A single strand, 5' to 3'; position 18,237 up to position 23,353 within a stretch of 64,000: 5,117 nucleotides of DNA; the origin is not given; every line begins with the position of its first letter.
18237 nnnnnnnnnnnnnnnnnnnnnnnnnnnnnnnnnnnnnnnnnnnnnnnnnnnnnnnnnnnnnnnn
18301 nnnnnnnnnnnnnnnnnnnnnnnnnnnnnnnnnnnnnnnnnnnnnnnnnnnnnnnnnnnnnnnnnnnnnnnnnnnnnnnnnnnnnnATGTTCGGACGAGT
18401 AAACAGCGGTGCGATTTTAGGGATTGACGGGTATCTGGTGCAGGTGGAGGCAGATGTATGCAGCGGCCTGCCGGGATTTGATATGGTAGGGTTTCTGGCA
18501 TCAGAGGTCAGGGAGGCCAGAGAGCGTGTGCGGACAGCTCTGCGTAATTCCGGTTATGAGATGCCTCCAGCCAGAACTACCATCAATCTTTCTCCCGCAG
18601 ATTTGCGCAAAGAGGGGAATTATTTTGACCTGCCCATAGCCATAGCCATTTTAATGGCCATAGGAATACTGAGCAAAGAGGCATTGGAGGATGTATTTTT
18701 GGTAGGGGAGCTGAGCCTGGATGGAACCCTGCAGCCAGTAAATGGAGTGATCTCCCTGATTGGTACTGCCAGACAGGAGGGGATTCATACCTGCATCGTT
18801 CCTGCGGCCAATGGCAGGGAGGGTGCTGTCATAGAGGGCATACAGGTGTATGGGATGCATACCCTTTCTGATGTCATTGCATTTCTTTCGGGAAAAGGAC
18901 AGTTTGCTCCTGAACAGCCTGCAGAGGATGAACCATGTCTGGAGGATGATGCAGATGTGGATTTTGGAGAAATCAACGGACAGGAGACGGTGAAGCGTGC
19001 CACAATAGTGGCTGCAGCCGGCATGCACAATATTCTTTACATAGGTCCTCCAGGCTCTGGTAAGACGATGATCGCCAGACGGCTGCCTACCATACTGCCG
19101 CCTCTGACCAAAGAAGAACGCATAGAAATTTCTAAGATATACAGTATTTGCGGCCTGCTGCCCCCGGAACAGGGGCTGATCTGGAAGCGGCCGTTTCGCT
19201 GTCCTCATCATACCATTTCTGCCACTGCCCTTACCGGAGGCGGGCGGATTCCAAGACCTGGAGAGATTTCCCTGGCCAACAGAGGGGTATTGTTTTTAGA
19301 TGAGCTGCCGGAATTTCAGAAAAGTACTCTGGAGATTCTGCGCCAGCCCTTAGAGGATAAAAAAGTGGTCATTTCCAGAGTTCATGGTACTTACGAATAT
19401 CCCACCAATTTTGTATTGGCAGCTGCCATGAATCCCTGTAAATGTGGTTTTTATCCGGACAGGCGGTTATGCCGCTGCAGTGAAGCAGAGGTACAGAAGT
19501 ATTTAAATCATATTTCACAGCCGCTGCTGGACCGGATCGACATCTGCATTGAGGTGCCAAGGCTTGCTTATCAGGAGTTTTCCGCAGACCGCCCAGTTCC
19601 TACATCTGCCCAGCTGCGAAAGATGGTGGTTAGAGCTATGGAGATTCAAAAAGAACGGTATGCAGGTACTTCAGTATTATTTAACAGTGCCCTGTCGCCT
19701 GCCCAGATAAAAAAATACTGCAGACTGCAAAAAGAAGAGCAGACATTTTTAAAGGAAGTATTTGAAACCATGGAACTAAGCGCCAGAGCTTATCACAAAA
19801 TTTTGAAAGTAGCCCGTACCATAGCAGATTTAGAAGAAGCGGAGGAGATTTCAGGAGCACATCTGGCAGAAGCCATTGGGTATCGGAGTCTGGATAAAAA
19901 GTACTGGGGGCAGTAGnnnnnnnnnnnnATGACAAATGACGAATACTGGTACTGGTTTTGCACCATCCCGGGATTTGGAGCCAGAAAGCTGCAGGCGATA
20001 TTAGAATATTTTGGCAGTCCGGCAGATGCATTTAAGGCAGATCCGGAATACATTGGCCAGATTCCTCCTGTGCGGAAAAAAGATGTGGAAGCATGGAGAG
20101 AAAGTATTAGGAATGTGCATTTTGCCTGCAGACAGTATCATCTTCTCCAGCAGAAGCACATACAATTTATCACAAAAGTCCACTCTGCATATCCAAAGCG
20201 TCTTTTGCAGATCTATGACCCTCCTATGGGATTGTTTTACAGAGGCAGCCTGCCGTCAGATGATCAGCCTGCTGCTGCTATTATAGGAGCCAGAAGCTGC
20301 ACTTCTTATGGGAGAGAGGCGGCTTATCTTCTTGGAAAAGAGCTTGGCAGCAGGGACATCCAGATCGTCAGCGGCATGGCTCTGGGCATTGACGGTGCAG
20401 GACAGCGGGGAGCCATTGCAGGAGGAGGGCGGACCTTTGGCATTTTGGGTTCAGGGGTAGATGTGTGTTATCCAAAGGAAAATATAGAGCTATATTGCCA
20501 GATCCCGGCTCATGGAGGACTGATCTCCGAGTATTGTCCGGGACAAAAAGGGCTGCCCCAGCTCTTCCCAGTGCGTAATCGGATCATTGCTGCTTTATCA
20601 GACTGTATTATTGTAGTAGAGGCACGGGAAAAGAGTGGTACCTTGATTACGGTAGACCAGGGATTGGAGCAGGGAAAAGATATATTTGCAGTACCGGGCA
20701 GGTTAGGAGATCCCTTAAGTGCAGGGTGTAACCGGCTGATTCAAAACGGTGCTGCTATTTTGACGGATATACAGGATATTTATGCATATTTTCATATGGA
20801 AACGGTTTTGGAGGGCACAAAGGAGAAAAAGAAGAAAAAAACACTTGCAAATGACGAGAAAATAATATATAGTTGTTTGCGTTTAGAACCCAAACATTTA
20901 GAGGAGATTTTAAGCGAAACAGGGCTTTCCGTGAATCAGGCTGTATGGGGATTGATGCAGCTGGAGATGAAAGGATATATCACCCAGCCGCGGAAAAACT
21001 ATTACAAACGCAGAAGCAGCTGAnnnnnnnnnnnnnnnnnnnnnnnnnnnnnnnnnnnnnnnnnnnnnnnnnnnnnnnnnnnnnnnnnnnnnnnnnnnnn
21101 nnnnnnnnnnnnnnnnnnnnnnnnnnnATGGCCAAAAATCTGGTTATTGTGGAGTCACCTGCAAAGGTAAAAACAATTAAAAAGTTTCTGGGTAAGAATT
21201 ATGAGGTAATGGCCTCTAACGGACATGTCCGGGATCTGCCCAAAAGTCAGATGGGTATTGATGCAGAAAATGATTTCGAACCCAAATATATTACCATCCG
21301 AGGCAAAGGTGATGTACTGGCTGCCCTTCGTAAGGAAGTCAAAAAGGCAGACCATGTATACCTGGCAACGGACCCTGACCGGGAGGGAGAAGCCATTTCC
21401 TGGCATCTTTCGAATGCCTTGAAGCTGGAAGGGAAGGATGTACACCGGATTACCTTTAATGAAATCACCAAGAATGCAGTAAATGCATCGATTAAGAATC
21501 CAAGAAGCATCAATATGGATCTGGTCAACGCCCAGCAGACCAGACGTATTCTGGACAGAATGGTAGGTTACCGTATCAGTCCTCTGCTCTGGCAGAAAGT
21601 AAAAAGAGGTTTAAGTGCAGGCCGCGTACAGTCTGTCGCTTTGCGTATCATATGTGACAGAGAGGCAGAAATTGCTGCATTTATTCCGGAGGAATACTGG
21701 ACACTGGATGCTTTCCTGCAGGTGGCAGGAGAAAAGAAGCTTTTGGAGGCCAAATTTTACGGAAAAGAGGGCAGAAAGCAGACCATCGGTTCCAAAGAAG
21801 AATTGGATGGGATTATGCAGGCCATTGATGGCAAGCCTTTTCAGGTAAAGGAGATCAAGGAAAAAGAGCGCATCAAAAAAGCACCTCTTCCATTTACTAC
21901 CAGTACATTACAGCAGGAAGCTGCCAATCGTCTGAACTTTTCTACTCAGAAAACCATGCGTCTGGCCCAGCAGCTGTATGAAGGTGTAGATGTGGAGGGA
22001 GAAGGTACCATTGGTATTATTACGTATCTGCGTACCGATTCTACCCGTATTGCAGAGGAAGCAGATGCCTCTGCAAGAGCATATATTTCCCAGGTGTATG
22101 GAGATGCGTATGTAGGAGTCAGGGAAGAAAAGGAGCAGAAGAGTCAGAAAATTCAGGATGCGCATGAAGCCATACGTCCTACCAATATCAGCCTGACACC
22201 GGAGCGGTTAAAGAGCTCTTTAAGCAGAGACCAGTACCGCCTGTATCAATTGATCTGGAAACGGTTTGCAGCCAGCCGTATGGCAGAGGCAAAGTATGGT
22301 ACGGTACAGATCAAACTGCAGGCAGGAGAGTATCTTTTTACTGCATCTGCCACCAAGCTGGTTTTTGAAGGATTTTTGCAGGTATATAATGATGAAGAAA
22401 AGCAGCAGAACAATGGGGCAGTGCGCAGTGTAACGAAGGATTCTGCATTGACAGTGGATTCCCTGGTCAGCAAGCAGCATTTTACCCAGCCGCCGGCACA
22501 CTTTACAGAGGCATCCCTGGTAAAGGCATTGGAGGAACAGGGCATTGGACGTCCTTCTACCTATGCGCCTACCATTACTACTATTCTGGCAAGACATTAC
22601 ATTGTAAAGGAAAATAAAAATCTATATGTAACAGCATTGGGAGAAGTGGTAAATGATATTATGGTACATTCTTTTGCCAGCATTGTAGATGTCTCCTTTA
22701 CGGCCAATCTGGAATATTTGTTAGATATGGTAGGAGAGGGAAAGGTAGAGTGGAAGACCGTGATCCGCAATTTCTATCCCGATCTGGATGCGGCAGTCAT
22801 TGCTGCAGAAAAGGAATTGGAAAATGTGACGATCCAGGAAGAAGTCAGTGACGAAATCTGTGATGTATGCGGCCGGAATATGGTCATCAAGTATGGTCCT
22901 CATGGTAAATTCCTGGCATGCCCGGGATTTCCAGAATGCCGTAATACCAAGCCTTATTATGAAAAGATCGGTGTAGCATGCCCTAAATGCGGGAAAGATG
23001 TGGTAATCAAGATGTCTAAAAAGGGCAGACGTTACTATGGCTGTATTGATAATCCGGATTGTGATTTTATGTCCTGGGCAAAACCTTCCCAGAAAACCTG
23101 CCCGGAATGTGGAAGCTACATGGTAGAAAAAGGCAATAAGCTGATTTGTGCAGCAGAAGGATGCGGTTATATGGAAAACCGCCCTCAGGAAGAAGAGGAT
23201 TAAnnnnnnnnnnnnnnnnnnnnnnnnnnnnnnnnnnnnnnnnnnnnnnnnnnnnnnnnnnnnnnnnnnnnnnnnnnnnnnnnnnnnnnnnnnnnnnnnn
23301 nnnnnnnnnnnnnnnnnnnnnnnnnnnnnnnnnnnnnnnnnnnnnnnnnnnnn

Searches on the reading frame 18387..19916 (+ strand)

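Call 37: search_protein_families(library=pfam, proteins=[window:18387-19916:+], max_evalue=0.001)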
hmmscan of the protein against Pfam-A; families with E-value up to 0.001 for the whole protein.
window:18387-19916:+ (509 aa): 8 families
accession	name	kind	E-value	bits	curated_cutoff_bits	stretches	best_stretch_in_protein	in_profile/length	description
PF01078.27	Mg_chelatase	-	1.1e-85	286.6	20.3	1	192-397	1-206/207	Magnesium chelatase, subunit ChlI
PF13541.12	ChlI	-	2.4e-41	140.9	27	1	20-142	1-121/121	Subunit ChlI of Mg-chelatase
PF13335.12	Mg_chelatase_C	-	5.6e-32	110.6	26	1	406-500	3-94/94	Magnesium chelatase, subunit ChlI C-terminal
PF07728.20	AAA_5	-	1.8e-07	31.7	22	1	216-351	2-124/139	AAA domain (dynein-related subfamily)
PF00158.32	Sigma54_activat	-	7e-06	26.3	20.2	1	200-349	10-142/168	Sigma-54 interaction domain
PF05362.19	Lon_C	-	1.7e-05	24.9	21.1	1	15-145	40-175/205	Lon protease (S16) C-terminal proteolytic domain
PF00493.29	MCM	-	0.00015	21.4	23.3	0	291-386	114-200/224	MCM P-loop domain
PF05496.18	RuvB_N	-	0.00042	20.5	27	0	295-330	81-116/159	Holliday junction DNA helicase RuvB P-loop domain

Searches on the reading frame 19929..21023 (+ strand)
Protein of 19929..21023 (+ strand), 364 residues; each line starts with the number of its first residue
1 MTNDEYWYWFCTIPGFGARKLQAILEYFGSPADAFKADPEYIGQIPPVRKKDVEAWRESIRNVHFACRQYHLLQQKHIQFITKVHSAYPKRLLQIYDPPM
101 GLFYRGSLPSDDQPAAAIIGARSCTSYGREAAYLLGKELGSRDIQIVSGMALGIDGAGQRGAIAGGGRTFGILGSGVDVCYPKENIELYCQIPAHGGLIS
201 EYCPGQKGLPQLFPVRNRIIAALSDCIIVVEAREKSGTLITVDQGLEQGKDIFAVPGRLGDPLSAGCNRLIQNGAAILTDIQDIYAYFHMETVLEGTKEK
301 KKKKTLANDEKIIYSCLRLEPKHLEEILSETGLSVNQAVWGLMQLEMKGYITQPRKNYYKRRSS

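Call 37: search_protein_families(library=pfam, proteins=[window:19929-21023:+], max_evalue=0.001)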
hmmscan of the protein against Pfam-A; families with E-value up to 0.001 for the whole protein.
window:19929-21023:+ (364 aa): 3 families
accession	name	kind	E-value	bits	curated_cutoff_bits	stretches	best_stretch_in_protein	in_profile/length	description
PF02481.21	DNA_processg_A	-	2e-70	236.7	29.6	1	73-279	2-211/212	DNA recombination-mediator protein A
PF18306.6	LDcluster4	-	3.7e-07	30.3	26.3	1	116-175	4-64/151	SLOG cluster4 family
PF17782.7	DprA_WH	-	9.8e-07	29.2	22.9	1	300-353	4-57/61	DprA winged helix domain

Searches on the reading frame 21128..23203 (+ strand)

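Call 37: search_protein_families(library=pfam, proteins=[window:21128-23203:+], max_evalue=0.001)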
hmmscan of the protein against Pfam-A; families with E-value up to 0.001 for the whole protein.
window:21128-23203:+ (691 aa): 3 families
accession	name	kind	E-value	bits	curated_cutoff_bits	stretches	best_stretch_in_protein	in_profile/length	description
PF01131.25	Topoisom_bac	-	1.4e-122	410.1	35.1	1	128-546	2-410/411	DNA topoisomerase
PF01396.24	Zn_ribbon_Top1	-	2.2e-25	88.6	32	2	616-653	2-38/39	Topoisomerase DNA binding C4 zinc finger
PF01751.28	Toprim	-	1.7e-24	86.3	23.1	1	5-113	2-96/96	Toprim domain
